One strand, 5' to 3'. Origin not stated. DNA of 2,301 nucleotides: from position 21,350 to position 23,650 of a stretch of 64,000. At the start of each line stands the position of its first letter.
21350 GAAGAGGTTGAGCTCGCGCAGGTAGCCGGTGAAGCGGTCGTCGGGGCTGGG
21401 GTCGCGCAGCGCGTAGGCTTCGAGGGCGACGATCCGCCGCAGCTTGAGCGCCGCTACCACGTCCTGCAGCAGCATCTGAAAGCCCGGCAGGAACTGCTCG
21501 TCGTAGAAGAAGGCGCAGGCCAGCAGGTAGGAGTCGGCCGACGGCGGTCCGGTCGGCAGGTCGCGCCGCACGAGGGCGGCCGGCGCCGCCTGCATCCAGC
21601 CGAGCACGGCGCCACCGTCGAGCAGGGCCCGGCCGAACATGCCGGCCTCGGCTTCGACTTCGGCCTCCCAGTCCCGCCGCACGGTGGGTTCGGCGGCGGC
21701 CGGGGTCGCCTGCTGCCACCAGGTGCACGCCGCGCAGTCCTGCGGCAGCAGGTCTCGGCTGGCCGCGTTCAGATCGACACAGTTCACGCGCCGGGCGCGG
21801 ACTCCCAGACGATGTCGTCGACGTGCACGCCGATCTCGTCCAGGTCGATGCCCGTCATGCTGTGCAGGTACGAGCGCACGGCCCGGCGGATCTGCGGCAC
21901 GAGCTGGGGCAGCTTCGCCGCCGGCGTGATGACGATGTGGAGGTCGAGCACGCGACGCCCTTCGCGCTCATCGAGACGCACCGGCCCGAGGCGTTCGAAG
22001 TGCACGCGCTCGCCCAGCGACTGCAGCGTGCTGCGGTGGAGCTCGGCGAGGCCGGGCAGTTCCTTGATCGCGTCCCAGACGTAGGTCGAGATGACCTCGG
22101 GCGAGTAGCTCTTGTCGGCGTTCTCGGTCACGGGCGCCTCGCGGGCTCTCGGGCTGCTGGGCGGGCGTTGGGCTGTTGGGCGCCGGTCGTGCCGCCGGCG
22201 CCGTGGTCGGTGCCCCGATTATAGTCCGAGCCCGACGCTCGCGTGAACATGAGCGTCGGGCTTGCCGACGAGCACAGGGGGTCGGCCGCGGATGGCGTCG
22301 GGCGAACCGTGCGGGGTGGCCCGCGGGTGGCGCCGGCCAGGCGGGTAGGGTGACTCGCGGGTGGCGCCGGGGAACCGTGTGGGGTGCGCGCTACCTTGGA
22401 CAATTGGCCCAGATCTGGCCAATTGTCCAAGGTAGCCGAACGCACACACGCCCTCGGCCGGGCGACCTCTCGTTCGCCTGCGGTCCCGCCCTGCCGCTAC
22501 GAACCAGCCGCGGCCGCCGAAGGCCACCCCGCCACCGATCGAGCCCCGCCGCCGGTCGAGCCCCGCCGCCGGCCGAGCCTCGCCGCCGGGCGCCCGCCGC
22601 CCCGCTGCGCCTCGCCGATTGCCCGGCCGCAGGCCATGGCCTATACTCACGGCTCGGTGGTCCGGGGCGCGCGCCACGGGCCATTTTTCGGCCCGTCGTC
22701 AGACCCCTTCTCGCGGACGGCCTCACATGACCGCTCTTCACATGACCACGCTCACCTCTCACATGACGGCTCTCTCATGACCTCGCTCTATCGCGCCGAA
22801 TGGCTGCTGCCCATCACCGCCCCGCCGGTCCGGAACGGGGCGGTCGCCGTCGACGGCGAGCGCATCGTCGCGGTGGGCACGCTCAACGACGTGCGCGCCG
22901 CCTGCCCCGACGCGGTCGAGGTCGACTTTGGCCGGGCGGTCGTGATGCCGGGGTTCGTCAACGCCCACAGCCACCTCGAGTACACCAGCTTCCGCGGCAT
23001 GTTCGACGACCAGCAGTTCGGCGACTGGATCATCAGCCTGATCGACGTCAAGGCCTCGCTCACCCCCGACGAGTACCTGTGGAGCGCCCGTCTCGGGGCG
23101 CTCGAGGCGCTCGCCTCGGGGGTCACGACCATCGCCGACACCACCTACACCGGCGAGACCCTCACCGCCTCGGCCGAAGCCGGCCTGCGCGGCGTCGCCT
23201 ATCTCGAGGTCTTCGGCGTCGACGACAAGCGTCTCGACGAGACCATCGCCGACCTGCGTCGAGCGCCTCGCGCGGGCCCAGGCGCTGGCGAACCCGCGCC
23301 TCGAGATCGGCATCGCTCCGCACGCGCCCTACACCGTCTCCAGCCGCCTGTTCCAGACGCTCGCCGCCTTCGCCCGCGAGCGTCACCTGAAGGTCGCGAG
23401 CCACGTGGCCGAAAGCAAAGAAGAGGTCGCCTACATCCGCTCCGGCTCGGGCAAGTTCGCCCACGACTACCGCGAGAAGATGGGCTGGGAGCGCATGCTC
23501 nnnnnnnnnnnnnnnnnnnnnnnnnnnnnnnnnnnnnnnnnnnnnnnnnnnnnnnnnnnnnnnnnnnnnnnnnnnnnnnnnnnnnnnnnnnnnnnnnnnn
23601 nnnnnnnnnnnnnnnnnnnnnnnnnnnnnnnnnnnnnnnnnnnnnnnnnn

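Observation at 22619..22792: Promoter, structured leader and a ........-repeat uORF (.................) translationally coupled to the amidohydrolase start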

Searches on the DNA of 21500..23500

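Call 5: search_rna_families(source=window, start=21500, end=23500, threshold=evalue, max_evalue=1)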
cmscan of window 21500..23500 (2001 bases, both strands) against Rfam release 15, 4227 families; matches with E-value up to 1: 5.
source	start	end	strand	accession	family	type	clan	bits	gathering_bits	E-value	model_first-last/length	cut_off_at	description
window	22389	22437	-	RF03349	mir-3151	Gene; miRNA;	-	22.2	83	1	1-85/85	no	mir-3151 microRNA precursor family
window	22397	22430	+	RF03681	mir-1295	Gene; miRNA;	-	21.5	100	0.58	1-78/78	no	mir-1295 microRNA precursor family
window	22396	22429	-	RF03681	mir-1295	Gene; miRNA;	-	21.3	100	0.67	1-78/78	no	mir-1295 microRNA precursor family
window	22375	22456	-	RF00709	mir-455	Gene; miRNA;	-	20.5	70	0.19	1-84/84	no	mir-455 microRNA precursor family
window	23207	23279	+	RF01781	ASdes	Gene; sRNA;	-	17.9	40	0.9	1-68/68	no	ASdes TB sRNA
